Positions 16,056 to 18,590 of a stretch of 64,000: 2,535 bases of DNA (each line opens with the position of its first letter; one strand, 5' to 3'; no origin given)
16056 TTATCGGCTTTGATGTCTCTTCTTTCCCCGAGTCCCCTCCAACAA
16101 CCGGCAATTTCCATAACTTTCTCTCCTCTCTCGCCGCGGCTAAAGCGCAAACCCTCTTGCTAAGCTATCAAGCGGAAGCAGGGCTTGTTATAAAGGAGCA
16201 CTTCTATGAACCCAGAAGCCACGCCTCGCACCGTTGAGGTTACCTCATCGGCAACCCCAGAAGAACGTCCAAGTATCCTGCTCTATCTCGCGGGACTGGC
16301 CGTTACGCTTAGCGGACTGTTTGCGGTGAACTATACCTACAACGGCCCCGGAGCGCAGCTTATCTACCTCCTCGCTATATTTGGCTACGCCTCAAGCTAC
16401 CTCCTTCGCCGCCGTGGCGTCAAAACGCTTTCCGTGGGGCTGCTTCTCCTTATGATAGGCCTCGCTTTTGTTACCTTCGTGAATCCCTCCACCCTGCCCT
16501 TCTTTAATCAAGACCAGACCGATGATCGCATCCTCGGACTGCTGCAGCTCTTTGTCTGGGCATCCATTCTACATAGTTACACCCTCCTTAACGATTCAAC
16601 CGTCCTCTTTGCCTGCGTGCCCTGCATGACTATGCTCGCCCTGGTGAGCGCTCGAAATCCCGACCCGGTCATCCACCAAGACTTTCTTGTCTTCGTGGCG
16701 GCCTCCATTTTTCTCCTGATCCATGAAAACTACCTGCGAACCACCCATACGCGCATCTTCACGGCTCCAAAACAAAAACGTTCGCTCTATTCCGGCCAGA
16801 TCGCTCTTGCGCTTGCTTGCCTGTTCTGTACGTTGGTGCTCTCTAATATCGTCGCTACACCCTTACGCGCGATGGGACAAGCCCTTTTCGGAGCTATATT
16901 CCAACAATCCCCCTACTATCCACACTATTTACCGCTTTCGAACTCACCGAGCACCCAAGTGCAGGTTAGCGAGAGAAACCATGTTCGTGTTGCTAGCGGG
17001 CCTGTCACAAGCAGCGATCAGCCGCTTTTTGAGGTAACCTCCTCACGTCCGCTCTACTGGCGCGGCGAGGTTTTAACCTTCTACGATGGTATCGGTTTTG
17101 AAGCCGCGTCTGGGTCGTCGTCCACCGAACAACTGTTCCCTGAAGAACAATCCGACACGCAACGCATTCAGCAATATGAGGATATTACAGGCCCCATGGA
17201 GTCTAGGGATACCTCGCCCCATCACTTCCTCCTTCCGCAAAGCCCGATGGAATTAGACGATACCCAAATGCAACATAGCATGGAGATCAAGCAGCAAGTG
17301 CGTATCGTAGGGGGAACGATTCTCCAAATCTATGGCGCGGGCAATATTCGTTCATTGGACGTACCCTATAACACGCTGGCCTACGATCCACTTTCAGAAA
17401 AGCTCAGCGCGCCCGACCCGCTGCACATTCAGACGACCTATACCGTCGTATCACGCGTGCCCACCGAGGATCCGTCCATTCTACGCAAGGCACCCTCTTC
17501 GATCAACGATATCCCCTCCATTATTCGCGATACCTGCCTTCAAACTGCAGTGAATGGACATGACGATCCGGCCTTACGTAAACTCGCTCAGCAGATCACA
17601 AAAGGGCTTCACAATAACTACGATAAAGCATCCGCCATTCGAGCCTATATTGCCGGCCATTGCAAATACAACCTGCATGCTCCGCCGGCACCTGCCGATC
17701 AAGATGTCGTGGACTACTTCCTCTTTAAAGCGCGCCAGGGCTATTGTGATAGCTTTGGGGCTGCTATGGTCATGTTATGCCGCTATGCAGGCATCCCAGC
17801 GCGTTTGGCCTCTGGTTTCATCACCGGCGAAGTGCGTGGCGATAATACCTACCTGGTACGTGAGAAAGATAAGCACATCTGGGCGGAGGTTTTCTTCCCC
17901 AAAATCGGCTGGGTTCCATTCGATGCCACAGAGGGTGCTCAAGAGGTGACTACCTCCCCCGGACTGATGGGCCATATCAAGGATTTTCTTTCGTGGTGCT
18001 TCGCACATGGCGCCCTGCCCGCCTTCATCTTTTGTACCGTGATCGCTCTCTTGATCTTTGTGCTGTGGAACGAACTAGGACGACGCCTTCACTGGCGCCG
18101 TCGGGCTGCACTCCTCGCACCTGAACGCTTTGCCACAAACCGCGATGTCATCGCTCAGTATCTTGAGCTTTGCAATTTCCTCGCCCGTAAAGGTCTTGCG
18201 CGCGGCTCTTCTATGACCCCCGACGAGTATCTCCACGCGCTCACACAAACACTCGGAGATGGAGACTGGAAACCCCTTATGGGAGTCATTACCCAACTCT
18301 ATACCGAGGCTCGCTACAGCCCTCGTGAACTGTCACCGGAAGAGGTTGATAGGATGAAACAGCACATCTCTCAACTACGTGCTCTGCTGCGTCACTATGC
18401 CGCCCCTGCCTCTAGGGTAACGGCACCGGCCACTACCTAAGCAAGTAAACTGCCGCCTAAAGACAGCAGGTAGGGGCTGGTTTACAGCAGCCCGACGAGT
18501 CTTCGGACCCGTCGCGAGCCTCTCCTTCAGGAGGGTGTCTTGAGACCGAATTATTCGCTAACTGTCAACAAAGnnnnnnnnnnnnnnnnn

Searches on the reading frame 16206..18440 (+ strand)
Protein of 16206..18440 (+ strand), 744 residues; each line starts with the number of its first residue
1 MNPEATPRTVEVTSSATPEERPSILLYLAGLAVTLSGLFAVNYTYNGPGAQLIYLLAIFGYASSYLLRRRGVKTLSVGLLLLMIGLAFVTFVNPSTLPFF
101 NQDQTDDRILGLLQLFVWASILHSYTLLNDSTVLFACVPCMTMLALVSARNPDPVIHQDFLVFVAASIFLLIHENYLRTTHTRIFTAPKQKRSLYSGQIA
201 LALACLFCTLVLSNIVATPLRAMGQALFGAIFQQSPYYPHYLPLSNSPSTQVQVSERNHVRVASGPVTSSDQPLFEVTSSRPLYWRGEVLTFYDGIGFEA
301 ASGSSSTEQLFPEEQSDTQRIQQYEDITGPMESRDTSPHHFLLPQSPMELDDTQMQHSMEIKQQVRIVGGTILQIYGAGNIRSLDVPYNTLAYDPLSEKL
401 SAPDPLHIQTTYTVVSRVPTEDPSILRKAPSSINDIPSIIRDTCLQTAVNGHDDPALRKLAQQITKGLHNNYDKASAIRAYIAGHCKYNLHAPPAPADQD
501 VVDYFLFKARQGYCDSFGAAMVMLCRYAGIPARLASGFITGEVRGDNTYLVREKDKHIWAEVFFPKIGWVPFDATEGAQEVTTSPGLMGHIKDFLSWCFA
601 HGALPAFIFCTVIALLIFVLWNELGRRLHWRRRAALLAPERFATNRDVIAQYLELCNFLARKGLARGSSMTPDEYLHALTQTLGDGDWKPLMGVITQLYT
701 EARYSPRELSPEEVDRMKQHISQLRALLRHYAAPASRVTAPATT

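Call 7: search_protein_families(library=pfam, proteins=[window:16206-18440:+], max_evalue=0.01)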
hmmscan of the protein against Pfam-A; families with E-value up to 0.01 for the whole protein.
window:16206-18440:+ (744 aa): 3 families
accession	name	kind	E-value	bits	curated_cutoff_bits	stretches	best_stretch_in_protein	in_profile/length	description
PF01841.26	Transglut_core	-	5.8e-28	97.8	23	1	458-574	1-108/108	Transglutaminase-like superfamily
PF13559.11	DUF4129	-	1.3e-13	51.2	24.8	1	652-720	2-67/69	Domain of unknown function (DUF4129)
PF11992.13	TgpA_N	-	1.5e-07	31.2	30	1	54-334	24-287/333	TgpA N-terminal domain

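Call 8: search_protein_families(library=ncbifam, proteins=[window:16206-18440:+], max_evalue=0.01)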
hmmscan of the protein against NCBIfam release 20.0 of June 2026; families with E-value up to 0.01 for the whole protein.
window:16206-18440:+ (744 aa): 0 families
